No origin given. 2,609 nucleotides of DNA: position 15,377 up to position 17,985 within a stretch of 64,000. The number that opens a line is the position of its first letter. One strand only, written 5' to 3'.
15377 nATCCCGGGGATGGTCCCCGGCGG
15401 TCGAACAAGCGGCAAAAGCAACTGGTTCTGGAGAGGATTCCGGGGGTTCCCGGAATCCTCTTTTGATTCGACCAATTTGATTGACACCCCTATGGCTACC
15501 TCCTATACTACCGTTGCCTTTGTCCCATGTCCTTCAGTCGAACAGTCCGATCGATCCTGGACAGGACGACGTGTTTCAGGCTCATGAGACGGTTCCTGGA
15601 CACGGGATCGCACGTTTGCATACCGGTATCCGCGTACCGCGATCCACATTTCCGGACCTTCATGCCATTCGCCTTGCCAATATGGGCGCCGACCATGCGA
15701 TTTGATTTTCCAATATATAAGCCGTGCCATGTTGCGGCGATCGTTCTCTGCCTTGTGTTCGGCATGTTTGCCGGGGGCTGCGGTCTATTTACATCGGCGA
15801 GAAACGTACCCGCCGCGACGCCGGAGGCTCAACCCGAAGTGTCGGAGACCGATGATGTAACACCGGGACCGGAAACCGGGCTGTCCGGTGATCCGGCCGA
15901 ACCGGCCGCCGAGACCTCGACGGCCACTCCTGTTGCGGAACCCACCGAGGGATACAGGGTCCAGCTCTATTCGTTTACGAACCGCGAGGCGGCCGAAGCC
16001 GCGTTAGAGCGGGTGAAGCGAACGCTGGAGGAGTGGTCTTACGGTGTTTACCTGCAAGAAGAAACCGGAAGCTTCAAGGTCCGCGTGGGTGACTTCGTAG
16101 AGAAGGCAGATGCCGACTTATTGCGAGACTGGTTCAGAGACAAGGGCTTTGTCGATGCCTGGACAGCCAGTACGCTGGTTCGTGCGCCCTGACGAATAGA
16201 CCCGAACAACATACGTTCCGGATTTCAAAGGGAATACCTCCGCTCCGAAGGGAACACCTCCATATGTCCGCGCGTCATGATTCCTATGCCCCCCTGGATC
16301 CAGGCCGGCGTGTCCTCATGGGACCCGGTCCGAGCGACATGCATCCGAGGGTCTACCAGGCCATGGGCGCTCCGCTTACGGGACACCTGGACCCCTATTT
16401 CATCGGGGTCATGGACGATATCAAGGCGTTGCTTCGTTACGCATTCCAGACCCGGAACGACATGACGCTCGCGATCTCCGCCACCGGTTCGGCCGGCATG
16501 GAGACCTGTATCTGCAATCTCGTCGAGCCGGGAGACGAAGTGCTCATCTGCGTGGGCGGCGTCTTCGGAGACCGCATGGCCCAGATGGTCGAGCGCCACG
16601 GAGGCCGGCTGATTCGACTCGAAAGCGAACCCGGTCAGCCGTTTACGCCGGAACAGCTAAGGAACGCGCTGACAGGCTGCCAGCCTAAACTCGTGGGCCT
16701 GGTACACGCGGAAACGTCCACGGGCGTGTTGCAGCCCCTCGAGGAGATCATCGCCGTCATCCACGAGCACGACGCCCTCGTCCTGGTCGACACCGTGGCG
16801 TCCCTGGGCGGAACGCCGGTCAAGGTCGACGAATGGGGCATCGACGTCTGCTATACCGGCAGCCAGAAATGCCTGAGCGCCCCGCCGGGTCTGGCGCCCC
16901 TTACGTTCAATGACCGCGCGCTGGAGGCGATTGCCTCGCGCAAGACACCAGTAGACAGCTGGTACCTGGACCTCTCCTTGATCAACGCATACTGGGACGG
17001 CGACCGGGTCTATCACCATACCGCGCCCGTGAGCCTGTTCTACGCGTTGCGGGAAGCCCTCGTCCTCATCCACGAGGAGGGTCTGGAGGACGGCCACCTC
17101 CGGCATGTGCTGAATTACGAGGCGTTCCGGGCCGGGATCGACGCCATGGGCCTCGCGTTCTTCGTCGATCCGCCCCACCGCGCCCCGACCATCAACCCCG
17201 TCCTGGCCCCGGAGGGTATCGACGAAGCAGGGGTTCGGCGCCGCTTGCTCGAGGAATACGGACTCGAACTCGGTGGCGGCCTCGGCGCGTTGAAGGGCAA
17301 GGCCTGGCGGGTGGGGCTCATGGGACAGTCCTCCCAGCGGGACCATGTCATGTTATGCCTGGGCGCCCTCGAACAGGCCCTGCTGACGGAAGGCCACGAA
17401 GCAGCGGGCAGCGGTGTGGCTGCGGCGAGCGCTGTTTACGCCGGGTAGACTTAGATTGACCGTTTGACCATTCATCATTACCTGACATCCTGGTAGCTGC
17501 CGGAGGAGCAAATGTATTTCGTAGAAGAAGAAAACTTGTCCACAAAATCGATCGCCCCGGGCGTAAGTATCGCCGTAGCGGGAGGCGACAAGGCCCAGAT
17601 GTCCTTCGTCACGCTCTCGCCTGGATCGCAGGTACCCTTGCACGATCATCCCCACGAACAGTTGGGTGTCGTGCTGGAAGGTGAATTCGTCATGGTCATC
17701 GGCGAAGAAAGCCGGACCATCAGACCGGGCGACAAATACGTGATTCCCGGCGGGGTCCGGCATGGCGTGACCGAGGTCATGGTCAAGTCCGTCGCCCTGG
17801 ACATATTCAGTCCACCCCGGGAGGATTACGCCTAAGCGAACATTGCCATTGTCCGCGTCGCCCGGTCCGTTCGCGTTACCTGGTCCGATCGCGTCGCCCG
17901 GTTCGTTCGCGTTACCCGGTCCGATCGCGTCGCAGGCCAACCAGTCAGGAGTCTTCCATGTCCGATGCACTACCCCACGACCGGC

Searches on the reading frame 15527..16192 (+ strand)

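Call 56: search_protein_families(library=pfam, proteins=[window:15527-16192:+], max_evalue=0.01)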
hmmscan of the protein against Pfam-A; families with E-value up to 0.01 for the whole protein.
window:15527-16192:+ (221 aa): 1 family
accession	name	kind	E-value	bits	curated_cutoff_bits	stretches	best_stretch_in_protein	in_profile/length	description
PF05036.18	SPOR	-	4.2e-09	37.1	21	1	140-212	2-73/76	SPOR domain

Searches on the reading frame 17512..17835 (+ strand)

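Call 56: search_protein_families(library=pfam, proteins=[window:17512-17835:+], max_evalue=0.01)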
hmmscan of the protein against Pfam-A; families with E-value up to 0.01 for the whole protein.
window:17512-17835:+ (107 aa): 8 families
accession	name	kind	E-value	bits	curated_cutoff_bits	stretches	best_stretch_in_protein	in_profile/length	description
PF07883.17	Cupin_2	-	4.7e-14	52.3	27.2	1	32-86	2-56/70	Cupin domain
PF02041.22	Auxin_BP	-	2.2e-05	24.6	21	1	23-74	39-89/167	Auxin binding protein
PF07847.18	PCO_ADO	-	6.5e-05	22.9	27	1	22-48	38-64/201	PCO_ADO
PF00190.28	Cupin_1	-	0.00032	20.7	22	1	30-84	35-97/151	Cupin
PF02311.25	AraC_binding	-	0.00057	20.1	21.1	1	37-85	12-60/135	AraC-like ligand binding domain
PF12973.13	Cupin_7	-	0.0015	18.8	27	1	16-65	18-70/105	ChrR Cupin-like domain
PF05899.18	Cupin_3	-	0.0019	18.3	23.5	1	39-89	17-66/74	EutQ-like cupin domain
PF21621.3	MPI_cupin_dom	-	0.0064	16.9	27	1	48-82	29-63/79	Mannose-6-phosphate isomerase, cupin domain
